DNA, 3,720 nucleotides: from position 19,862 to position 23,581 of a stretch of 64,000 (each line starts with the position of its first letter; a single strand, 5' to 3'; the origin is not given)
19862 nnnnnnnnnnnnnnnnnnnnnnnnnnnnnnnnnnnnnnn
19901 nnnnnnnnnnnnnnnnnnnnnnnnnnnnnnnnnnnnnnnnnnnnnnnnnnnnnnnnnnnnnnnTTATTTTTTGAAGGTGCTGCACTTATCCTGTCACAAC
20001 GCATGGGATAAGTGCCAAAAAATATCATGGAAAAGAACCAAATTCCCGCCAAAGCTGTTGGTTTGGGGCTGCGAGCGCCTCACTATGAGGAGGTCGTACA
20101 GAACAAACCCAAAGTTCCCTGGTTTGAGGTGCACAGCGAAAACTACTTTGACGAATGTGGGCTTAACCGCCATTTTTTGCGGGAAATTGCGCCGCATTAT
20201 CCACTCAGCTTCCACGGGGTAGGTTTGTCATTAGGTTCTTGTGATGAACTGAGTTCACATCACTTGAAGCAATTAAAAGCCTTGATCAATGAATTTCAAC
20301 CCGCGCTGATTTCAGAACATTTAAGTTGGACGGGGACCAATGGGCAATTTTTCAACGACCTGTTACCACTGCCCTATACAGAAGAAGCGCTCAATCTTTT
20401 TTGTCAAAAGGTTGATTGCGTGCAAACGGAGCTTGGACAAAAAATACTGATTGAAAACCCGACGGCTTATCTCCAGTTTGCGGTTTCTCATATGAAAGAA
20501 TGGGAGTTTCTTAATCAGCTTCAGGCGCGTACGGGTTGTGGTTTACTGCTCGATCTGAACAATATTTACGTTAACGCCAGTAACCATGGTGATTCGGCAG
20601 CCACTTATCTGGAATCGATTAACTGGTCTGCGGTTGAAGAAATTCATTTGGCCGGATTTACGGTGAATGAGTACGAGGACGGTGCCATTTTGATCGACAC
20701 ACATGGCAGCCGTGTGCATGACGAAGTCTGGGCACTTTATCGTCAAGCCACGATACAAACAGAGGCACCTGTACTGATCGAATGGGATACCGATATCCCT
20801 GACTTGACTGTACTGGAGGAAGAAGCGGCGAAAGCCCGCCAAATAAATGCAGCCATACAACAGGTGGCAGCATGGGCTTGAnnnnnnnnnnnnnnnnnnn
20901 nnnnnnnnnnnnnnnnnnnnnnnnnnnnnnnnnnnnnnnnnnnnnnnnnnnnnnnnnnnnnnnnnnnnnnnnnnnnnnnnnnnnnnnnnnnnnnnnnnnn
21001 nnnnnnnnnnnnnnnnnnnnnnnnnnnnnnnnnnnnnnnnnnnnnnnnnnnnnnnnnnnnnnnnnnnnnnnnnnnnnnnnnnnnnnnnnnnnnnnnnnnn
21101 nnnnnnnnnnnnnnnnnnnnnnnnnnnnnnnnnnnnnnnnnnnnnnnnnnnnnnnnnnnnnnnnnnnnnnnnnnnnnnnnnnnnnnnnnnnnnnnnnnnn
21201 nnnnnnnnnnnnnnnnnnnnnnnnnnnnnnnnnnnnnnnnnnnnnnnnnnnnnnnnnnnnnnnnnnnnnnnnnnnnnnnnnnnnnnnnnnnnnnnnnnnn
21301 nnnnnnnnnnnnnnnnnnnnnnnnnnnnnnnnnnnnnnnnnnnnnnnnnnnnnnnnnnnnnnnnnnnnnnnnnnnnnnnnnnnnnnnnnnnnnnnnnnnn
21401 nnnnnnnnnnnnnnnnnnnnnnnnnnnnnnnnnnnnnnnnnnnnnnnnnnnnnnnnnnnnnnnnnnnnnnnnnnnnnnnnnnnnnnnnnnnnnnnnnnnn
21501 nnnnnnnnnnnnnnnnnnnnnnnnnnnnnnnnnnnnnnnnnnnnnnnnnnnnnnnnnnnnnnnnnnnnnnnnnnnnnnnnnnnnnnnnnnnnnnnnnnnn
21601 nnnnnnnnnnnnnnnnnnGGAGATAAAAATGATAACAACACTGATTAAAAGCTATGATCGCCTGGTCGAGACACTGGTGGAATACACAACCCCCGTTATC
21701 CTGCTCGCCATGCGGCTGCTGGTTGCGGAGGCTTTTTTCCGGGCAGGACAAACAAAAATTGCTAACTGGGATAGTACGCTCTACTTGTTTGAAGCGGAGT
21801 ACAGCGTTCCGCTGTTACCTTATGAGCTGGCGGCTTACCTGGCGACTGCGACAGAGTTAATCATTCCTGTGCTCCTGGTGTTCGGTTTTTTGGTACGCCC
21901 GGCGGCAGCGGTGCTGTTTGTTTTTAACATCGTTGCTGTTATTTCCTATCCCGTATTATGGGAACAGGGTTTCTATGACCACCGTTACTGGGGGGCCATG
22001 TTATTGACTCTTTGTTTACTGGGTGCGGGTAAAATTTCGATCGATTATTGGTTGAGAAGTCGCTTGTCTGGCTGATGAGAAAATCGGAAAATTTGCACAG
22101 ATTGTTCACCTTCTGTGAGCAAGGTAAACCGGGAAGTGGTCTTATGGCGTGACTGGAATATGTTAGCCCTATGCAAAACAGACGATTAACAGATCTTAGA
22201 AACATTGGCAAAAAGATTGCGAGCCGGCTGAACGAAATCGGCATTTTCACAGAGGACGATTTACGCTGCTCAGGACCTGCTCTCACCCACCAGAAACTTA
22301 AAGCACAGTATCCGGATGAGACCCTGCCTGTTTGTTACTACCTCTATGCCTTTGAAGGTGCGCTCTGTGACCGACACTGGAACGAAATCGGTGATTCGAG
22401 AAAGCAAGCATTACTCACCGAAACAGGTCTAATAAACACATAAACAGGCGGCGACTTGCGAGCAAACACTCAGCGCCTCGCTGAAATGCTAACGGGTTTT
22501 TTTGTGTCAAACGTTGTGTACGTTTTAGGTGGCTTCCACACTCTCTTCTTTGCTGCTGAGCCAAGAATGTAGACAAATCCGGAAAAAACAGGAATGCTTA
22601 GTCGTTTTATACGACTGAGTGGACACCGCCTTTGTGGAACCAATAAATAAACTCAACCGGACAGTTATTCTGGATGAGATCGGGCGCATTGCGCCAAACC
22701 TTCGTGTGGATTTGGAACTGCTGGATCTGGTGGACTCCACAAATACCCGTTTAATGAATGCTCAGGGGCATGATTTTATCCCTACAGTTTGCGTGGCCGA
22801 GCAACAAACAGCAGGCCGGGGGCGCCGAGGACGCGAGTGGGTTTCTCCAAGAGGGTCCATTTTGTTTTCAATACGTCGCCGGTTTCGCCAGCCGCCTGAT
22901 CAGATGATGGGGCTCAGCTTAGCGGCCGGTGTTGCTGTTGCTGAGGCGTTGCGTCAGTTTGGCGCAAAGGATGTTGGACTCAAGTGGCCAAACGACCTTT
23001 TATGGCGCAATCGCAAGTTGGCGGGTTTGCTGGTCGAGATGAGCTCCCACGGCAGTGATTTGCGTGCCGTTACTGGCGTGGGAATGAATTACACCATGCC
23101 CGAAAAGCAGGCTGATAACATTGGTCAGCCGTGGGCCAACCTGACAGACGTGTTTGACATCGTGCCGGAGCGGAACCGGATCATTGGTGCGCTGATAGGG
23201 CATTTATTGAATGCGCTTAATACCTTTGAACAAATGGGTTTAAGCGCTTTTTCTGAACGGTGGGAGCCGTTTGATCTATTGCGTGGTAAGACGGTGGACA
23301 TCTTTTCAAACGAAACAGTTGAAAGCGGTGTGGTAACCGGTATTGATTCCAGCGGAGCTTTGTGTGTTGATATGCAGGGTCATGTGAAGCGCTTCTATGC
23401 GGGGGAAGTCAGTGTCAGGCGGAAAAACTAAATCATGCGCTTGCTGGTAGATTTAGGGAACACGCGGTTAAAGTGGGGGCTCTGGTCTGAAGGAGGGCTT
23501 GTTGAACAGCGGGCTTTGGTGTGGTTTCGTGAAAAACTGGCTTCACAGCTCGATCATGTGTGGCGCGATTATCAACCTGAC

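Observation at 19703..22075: DUF2282 / DUF692 (MNIO) / DUF2063 / DoxX operon: a bufferin-type, Sec-exported RiPP metallophore cluster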

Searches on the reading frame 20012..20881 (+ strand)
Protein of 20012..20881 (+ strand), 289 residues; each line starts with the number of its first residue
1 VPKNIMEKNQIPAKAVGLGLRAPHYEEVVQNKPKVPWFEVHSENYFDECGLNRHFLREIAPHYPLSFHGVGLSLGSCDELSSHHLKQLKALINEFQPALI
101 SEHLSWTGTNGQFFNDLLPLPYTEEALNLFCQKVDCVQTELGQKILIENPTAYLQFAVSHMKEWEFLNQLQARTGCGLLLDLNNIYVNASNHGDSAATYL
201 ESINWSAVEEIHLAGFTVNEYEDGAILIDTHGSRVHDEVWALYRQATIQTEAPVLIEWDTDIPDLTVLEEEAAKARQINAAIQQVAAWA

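Call 3: search_protein_families(library=pfam, proteins=[window:20012-20881:+], max_evalue=0.01)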
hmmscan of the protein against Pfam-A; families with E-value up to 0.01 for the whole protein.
window:20012-20881:+ (289 aa): 1 family
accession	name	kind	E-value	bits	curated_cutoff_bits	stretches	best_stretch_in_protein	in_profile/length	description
PF05114.20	MbnB_TglH_ChrH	-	3.3e-102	341.7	25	1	16-278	2-261/263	RiPP precursor modification enzyme MbnB/TglH/ChrH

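Call 4: search_protein_families(library=ncbifam, proteins=[window:20012-20881:+], max_evalue=0.01)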
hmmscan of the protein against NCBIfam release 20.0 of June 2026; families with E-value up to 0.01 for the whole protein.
window:20012-20881:+ (289 aa): 5 families
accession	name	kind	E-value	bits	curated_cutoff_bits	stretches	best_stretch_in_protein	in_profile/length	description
NF050167.1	MNIO_BufB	equivalog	1.9e-110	368.3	310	1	16-276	1-262/262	MNIO family bufferin maturase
NF003818.2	PRK05409.1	equivalog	2.1e-65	220.9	360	1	16-278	2-263/264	HvfB family MNIO-type RiPP peptide maturase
NF050151.1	RiPP_MNIO_ApyH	equivalog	5.8e-18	65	400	1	61-278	53-279/283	multinuclear non-heme iron-dependent oxidative enzyme ApyH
TIGR04159.2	methbact_MbnB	equivalog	8e-18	64.9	325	1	83-265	68-246/261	methanobactin biosynthesis protein MbnB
NF050165.1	MNIO_ChrH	equivalog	1.3e-12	47.5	600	1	68-248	62-245/363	MNIO family chryseobactin maturase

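Call 14: search_solved_structures(query=window:20012-20881:+, max_evalue=0.001, show_alignments=2)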
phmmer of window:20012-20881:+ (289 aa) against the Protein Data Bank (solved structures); distinct sequences matched with E-value up to 0.001: 8.
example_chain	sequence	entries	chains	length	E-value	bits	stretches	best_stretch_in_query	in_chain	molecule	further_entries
3bww_A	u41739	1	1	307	3.7e-37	131.3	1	16-271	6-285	Protein of unknown function DUF692/COG3220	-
7dz9_B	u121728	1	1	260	7.4e-12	48.3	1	64-259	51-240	cpMbnB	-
7dz9_A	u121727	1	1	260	7.4e-12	48.3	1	64-259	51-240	MbnB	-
8hci_D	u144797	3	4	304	2.2e-11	46.7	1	120-258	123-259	DUF692 family protein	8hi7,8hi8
7tcr_A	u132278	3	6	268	2.8e-06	30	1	83-262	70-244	Methanobactin biosynthesis cassette protein MbnB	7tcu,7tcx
7fc0_B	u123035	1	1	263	3.8e-06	29.5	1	63-252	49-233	Methanobactin biosynthesis cassette protein MbnB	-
7fc0_E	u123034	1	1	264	3.9e-06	29.5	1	63-252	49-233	Methanobactin biosynthesis cassette protein MbnB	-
7tcw_A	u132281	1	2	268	3.7e-05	26.3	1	83-250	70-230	Methanobactin biosynthesis cassette protein MbnB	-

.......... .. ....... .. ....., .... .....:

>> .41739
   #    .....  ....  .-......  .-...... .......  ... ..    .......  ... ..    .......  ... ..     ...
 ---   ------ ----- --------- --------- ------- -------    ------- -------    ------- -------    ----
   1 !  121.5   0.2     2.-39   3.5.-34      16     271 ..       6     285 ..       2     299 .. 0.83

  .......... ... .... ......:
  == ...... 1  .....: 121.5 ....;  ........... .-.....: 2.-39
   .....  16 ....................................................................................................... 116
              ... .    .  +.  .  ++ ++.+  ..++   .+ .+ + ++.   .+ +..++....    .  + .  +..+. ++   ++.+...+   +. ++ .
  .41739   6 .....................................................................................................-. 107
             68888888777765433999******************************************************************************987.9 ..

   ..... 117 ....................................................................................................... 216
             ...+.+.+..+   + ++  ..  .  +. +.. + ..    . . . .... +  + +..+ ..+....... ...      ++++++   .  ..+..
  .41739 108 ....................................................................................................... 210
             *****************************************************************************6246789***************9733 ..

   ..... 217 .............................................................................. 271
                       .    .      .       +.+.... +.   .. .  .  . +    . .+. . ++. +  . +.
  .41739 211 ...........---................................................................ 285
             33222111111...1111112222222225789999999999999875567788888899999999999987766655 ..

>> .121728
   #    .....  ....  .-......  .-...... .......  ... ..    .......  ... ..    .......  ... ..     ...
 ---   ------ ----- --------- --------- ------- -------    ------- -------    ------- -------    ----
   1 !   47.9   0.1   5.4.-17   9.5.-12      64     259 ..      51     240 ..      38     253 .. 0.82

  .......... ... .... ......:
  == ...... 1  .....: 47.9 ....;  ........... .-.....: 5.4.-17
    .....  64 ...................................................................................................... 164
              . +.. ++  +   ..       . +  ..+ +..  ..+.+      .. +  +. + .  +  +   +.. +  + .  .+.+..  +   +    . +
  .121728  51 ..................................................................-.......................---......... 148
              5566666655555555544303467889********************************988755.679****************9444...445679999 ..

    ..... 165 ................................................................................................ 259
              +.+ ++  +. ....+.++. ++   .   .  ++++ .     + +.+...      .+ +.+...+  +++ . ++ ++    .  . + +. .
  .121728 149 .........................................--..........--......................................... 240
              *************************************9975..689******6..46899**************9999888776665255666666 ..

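Call 17: find_related_loci(query=window:20012-20881:+, collection=genome_contigs, flank=8000)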
Query window:20012-20881:+ (289 aa) in genome_contigs; peptide patterns used: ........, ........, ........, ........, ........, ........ (x = any residue, [..] = any of these).
114 stretches matched a pattern; 82 encode a relative of the query (tblastn E <= 1e-3); the best 80 are kept; 80 distinct loci.
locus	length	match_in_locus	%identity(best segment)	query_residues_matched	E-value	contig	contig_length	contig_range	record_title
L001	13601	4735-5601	93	1-289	0e+0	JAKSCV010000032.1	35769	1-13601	MAG: Gammaproteobacteria bacterium isolate MAG.318 k141_4477081, whole genome shotgun sequence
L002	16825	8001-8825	59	11-283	2e-109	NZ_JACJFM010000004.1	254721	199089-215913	Oceanospirillum sediminis strain D5 D5_contig_4, whole genome shotgun sequence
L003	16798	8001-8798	61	11-276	4e-107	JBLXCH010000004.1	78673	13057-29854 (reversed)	MAG: Motiliproteus sp. isolate ES15-01 S15maxbin-out.010RE.5K@4, whole genome shotgun sequence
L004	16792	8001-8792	56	14-275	4e-92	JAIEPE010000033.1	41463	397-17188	MAG: Alphaproteobacteria bacterium isolate co.spades.DASTOOL.1kb_161 c_000000442097, whole genome shotgun sequence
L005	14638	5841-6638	54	11-276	3e-89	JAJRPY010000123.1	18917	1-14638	MAG: Gammaproteobacteria bacterium isolate Dive100_bin10.137 k141_916344, whole genome shotgun sequence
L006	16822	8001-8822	51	2-278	5e-88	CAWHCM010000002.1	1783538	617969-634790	MAG: uncultured beta proteobacterium isolate MFD00822.bin.2.136 genome assembly, contig: contig_42559, whole genome shot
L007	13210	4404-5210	53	9-281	1e-87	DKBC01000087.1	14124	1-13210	MAG TPA_asm: Betaproteobacteria bacterium UBA6910 UBA6910_contig_35110, whole genome shotgun sequence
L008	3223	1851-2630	52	17-276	2e-87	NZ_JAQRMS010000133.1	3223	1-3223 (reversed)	MAG: Candidatus Thioglobus sp. isolate MAG2 MAG6_133, whole genome shotgun sequence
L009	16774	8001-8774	56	15-275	6e-86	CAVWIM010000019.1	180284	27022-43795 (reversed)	MAG: uncultured beta proteobacterium isolate MFD02159.bin.2.19 genome assembly, contig: contig_6902, whole genome shotgu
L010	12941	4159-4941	53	15-278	4e-86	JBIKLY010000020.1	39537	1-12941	MAG: Rhodocyclaceae bacterium isolate ME2014-08-28_3300035662_group5_bin33 Rohwer_bin2357_scaffold_513_c1, whole genome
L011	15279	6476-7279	49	5-276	1e-82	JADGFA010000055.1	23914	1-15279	MAG: Gammaproteobacteria bacterium isolate OB6 NODE_520_length_23914_cov_5.531934, whole genome shotgun sequence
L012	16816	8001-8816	49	6-277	1e-82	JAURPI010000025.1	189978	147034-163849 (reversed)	MAG: Alphaproteobacteria bacterium isolate SFB_South_Co_2 k141_1601558, whole genome shotgun sequence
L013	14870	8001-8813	50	12-282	2e-82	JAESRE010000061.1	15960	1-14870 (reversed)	MAG: Alphaproteobacteria bacterium isolate NORP248 Contig_sourceCTD_12543, whole genome shotgun sequence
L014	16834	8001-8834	49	3-280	1e-81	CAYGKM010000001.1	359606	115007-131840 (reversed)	MAG TPA_asm: uncultured Micavibrio sp. isolate ERP117304_co1_138 genome assembly, contig: NODE_22_length_359606_cov_38.4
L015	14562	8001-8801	50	11-277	1e-81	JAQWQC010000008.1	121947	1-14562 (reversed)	MAG: Rhodospirillaceae bacterium isolate cluster2_bin.243 k141_1628469, whole genome shotgun sequence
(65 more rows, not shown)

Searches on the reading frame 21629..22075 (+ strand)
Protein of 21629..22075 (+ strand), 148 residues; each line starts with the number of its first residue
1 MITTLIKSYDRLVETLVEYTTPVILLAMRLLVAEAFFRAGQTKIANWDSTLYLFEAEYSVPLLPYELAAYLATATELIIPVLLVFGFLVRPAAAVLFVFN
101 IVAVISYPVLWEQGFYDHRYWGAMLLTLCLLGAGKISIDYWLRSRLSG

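Call 3: search_protein_families(library=pfam, proteins=[window:21629-22075:+], max_evalue=0.01)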
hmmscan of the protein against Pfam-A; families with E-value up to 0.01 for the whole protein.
window:21629-22075:+ (148 aa): 3 families
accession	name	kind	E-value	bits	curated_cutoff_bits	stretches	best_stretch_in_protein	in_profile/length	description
PF07681.17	DoxX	-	1.9e-16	60.9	23.6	1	25-105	2-81/85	DoxX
PF02077.20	SURF4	-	0.00067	19.8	27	1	9-116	7-114/267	SURF4 family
PF04173.18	DoxD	-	0.0011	19.3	22.7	1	71-146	70-148/167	TQO small subunit DoxD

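Call 4: search_protein_families(library=ncbifam, proteins=[window:21629-22075:+], max_evalue=0.01)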
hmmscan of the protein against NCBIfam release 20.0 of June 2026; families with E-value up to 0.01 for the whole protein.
window:21629-22075:+ (148 aa): 1 family
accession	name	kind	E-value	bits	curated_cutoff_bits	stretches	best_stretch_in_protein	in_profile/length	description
NF050144.1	matur_HvfX_fam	equivalog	4.3e-17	62.8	80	2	24-114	3-92/165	HvfX family Cu-binding RiPP maturation protein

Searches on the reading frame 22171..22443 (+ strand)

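Call 3: search_protein_families(library=pfam, proteins=[window:22171-22443:+], max_evalue=0.01)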
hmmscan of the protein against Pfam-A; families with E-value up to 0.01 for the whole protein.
window:22171-22443:+ (90 aa): 3 families
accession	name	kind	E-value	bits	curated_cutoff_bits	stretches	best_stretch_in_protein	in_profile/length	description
PF04994.19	TfoX_C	-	4.8e-19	68.7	23.1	1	3-84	2-80/81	TfoX C-terminal domain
PF11731.14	Cdd1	-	2.9e-05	24.6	25.5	1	4-50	6-52/86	Pathogenicity locus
PF11798.14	IMS_HHH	-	0.0028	18.2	24.4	1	1-25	8-32/32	IMS family HHH motif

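Call 4: search_protein_families(library=ncbifam, proteins=[window:22171-22443:+], max_evalue=0.01)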
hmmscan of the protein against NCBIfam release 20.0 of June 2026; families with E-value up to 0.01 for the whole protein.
window:22171-22443:+ (90 aa): 0 families

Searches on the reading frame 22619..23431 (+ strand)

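Call 3: search_protein_families(library=pfam, proteins=[window:22619-23431:+], max_evalue=0.01)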
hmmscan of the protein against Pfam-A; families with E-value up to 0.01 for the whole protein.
window:22619-23431:+ (270 aa): 3 families
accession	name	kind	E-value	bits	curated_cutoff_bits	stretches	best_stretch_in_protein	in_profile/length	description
PF03099.24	BPL_LplA_LipB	-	6.9e-19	68.5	21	1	37-157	4-133/133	Biotin/lipoate A/B protein ligase family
PF02237.23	BPL_C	-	2.3e-06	27.9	21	1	226-267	6-48/48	Biotin protein ligase C terminal domain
PF16917.10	BPL_LplA_LipB_2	-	0.0034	17.4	27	0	93-216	54-182/183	Biotin/lipoate A/B protein ligase family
